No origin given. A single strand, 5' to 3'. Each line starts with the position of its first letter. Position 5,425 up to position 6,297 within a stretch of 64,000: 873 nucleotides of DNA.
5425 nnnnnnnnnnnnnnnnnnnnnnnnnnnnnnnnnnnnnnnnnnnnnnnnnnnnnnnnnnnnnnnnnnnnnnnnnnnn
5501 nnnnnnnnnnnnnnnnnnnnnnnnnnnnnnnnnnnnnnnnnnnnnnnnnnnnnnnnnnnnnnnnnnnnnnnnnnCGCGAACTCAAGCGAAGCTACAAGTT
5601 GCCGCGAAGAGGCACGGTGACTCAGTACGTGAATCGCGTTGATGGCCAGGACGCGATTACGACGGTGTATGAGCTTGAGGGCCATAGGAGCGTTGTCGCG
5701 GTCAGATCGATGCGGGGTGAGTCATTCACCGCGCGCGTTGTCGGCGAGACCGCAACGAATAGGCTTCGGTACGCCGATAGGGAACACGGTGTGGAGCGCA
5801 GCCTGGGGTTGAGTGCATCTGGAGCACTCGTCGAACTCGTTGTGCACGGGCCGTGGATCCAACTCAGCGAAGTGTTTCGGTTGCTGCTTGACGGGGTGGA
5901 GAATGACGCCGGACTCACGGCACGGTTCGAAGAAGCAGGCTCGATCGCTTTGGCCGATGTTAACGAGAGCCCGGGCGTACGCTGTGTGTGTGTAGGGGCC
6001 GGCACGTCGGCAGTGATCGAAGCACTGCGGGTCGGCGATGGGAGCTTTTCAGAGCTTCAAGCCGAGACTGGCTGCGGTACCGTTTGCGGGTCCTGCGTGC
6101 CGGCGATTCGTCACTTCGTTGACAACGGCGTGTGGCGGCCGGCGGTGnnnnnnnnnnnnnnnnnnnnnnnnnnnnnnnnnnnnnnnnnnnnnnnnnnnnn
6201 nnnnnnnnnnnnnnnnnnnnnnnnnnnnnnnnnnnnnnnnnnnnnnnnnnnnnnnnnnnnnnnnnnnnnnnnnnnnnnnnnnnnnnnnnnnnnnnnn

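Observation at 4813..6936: Unusual fusion: two cNMP-binding domains, a BFD-like [2Fe-2S] motif and a ferredoxin-reductase-like FAD/NAD(P) domain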

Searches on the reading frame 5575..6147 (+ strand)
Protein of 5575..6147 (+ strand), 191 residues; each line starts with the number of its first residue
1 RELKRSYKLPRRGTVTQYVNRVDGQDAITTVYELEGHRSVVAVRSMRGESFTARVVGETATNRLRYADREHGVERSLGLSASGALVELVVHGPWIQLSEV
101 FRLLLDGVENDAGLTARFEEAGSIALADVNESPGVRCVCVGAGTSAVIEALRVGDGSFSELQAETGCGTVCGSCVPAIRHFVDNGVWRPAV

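Call 60: find_related_loci(query=A3, collection=metagenome_contigs, flank=10000)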
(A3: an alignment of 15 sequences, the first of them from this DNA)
Query A3 (191 aa) in metagenome_contigs; peptide patterns used: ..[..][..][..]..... (x = any residue, [..] = any of these).
600 stretches matched a pattern (row limit reached: there are more); 215 encode a relative of the query (tblastn E <= 1e-3); the best 80 are kept; 80 distinct loci.
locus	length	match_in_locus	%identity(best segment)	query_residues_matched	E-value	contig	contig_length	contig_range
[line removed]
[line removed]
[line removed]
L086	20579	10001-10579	34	3-191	1e-24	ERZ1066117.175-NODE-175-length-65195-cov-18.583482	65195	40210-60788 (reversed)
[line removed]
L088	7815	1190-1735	31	3-187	2e-23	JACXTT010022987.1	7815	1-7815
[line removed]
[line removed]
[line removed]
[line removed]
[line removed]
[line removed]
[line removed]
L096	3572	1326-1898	29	1-187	6e-20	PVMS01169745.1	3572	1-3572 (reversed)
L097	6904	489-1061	29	1-187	1e-19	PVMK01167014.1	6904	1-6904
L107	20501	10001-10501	30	1-175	4e-14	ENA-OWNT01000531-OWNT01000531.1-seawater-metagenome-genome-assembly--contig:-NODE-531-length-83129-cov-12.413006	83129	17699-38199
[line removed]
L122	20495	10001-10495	30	3-175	7e-10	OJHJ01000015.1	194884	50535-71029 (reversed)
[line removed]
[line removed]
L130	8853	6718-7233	25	3-184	2e-8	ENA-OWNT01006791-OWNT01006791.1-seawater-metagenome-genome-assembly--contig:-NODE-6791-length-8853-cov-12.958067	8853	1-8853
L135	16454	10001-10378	29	54-174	2e-7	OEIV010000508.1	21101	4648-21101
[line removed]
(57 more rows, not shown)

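Call 71: search_protein_families(library=pfam, proteins=[L129:2292-4385:+, L127:1669-3651:+, L135:8648-10960:+, L107:8399-11689:+, L122:9176-11704:+, L130:4057-7680:+, L158:3002-5746:+, L116:647-4954:+], max_evalue=0.001)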
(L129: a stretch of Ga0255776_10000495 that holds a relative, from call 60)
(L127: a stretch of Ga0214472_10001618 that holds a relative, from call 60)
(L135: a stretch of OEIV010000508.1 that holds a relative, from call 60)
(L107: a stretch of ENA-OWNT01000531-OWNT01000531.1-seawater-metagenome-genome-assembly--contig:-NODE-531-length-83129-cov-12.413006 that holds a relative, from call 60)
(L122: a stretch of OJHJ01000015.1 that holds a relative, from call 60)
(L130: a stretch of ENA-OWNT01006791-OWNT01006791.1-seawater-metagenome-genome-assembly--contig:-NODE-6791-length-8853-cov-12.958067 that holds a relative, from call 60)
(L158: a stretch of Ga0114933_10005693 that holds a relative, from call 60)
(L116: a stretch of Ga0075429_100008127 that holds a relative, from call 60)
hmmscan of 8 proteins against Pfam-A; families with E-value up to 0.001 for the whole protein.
L129:2292-4385:+ (698 aa): 14 families
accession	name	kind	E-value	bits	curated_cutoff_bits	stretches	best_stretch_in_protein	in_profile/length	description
PF07992.20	Pyr_redox_2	-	4e-61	207.4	26.1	1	44-334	2-278/291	Pyridine nucleotide-disulphide oxidoreductase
PF00070.33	Pyr_redox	-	2.4e-20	73.3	22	1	184-255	1-71/82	Pyridine nucleotide-disulphide oxidoreductase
PF18267.7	Rubredoxin_C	-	1.4e-12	47.8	25.9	1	361-430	3-69/70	Rubredoxin NAD+ reductase C-terminal domain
PF04324.20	Fer2_BFD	-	2.8e-11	44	26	1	464-512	1-49/50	BFD-like [2Fe-2S] binding domain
PF01266.30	DAO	-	8.6e-10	39.1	27.9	0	229-292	154-210/353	FAD dependent oxidoreductase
PF13738.12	Pyr_redox_3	-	1.2e-09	38.3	30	1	117-308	105-291/305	Pyridine nucleotide-disulphide oxidoreductase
PF13241.12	NAD_binding_7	-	2e-07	31.9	22.1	0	40-81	5-41/104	Putative NAD(P)-binding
PF01134.28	GIDA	-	1e-05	25.2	22.1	0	185-213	2-30/391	Glucose inhibited division protein A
PF13450.12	NAD_binding_8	-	1.6e-05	25.5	21.9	0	187-217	1-31/68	NAD(P)-binding Rossmann-like domain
PF13454.12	NAD_binding_9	-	1.7e-05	25.3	21.8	0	227-285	96-154/155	FAD-NAD(P)-binding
PF01262.27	AlaDh_PNT_C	-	7.4e-05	22.7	23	0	179-226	23-72/214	Alanine dehydrogenase/PNT, C-terminal domain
PF05834.18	Lycopene_cycl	-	8.5e-05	22.2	23.4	0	185-218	2-37/380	Lycopene cyclase protein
PF13434.12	Lys_Orn_oxgnase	-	9.1e-05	22.2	21.3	0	130-213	139-221/339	L-lysine 6-monooxygenase/L-ornithine 5-monooxygenase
PF14358.11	DUF4405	-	0.00045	21.1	26.7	1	577-628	8-65/66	Domain of unknown function (DUF4405)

L127:1669-3651:+ (661 aa): 9 families
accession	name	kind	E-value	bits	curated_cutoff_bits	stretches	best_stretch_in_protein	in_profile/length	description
PF07992.20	Pyr_redox_2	-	1.1e-56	192.9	26.1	1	23-314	3-287/291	Pyridine nucleotide-disulphide oxidoreductase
PF00070.33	Pyr_redox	-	3.3e-19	69.6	22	1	162-240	1-80/82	Pyridine nucleotide-disulphide oxidoreductase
PF18267.7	Rubredoxin_C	-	9.9e-10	38.7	25.9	1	332-396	3-68/70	Rubredoxin NAD+ reductase C-terminal domain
PF04324.20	Fer2_BFD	-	1.4e-09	38.6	26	1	431-478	1-48/50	BFD-like [2Fe-2S] binding domain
PF13738.12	Pyr_redox_3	-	4.6e-09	36.4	30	1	83-291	90-305/305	Pyridine nucleotide-disulphide oxidoreductase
PF03486.20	HI0933_like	-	1.2e-06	28.6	50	0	162-195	2-35/244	HI0933-like protein Rossmann domain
PF01262.27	AlaDh_PNT_C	-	3.6e-06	27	23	1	160-230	28-99/214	Alanine dehydrogenase/PNT, C-terminal domain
PF01266.30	DAO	-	0.00057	20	27.9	0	163-191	2-30/353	FAD dependent oxidoreductase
PF02254.24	TrkA_N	-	0.00085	20.1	23.8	0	164-205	2-42/116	TrkA-N domain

L135:8648-10960:+ (771 aa): 15 families
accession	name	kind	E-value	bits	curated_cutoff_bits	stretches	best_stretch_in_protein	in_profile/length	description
PF07992.20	Pyr_redox_2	-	9.3e-61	206.2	26.1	1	128-401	3-278/291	Pyridine nucleotide-disulphide oxidoreductase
PF00070.33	Pyr_redox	-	6.8e-20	71.8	22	1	265-344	1-81/82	Pyridine nucleotide-disulphide oxidoreductase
PF18267.7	Rubredoxin_C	-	3.7e-17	62.5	25.9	1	434-503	2-68/70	Rubredoxin NAD+ reductase C-terminal domain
PF04324.20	Fer2_BFD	-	6.7e-15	55.6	26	1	538-585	1-48/50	BFD-like [2Fe-2S] binding domain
PF01266.30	DAO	-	1.3e-14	55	27.9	1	308-373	152-217/353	FAD dependent oxidoreductase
PF01494.25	FAD_binding_3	-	8.2e-11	42.1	22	1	127-159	3-35/349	FAD binding domain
PF13738.12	Pyr_redox_3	-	1.2e-10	41.6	30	1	197-394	101-305/305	Pyridine nucleotide-disulphide oxidoreductase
PF00890.30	FAD_binding_2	-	2.4e-07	30.8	20.4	0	128-157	2-31/414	FAD binding domain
PF03486.20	HI0933_like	-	6.4e-07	29.5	50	0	309-359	113-164/244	HI0933-like protein Rossmann domain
PF01134.28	GIDA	-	3.1e-06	26.9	22.1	0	267-294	3-30/391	Glucose inhibited division protein A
PF05834.18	Lycopene_cycl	-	1.8e-05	24.5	23.4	0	128-160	2-36/380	Lycopene cyclase protein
PF13241.12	NAD_binding_7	-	3.1e-05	24.9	22.1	0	125-156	7-38/104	Putative NAD(P)-binding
PF12831.13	FAD_oxidored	-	0.00023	21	27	0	128-160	2-34/416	FAD dependent oxidoreductase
PF04820.20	Trp_halogenase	-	0.00025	20.5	21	0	309-362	162-216/458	Tryptophan halogenase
PF02254.24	TrkA_N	-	0.00052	20.8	23.8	0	128-155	1-28/116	TrkA-N domain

L107:8399-11689:+ (1097 aa): 2 families
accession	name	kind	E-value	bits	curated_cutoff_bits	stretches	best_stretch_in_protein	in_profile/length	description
PF00027.35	cNMP_binding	-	2.3e-38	130.5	27.5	2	323-406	2-89/89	Cyclic nucleotide-binding domain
PF04324.20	Fer2_BFD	-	8.1e-11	42.5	26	1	661-708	1-48/50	BFD-like [2Fe-2S] binding domain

L122:9176-11704:+ (843 aa): 4 families
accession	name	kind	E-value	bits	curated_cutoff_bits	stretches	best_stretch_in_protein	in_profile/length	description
PF00027.35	cNMP_binding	-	3.5e-31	107.5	27.5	2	179-265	1-88/89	Cyclic nucleotide-binding domain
PF04324.20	Fer2_BFD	-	5.3e-08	33.5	26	1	400-443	1-44/50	BFD-like [2Fe-2S] binding domain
PF00067.27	p450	-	3.1e-06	26.7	22.8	1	683-760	287-372/462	Cytochrome P450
PF25562.1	CNBH_CNNM2_C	-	0.00016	21.7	27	0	66-119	64-117/172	Metal transporter CNNM2-like, C-terminal CNBH domain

L130:4057-7680:+ (1208 aa): 2 families
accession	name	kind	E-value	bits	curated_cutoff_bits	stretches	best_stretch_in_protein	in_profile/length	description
PF00027.35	cNMP_binding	-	3.5e-30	104.2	27.5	2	675-760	4-88/89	Cyclic nucleotide-binding domain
PF04324.20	Fer2_BFD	-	9.5e-05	23.1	26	1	1014-1056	3-47/50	BFD-like [2Fe-2S] binding domain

L158:3002-5746:+ (915 aa): 2 families
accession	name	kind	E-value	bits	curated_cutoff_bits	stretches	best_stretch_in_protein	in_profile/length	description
PF00027.35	cNMP_binding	-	4e-32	110.5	27.5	2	167-250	2-89/89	Cyclic nucleotide-binding domain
PF04324.20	Fer2_BFD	-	1.9e-10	41.4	26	1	398-443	3-48/50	BFD-like [2Fe-2S] binding domain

L116:647-4954:+ (1436 aa): 4 families
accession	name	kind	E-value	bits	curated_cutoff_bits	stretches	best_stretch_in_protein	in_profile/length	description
PF00027.35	cNMP_binding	-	1.2e-38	131.4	27.5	2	751-837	2-88/89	Cyclic nucleotide-binding domain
PF00970.30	FAD_binding_6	-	1.9e-11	44.6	21.1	1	1047-1133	12-97/99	Oxidoreductase FAD-binding domain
PF04324.20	Fer2_BFD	-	4.4e-10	40.2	26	1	982-1028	1-47/50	BFD-like [2Fe-2S] binding domain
PF00175.26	NAD_binding_1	-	1.4e-06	29.3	22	1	1147-1242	3-108/109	Oxidoreductase NAD-binding domain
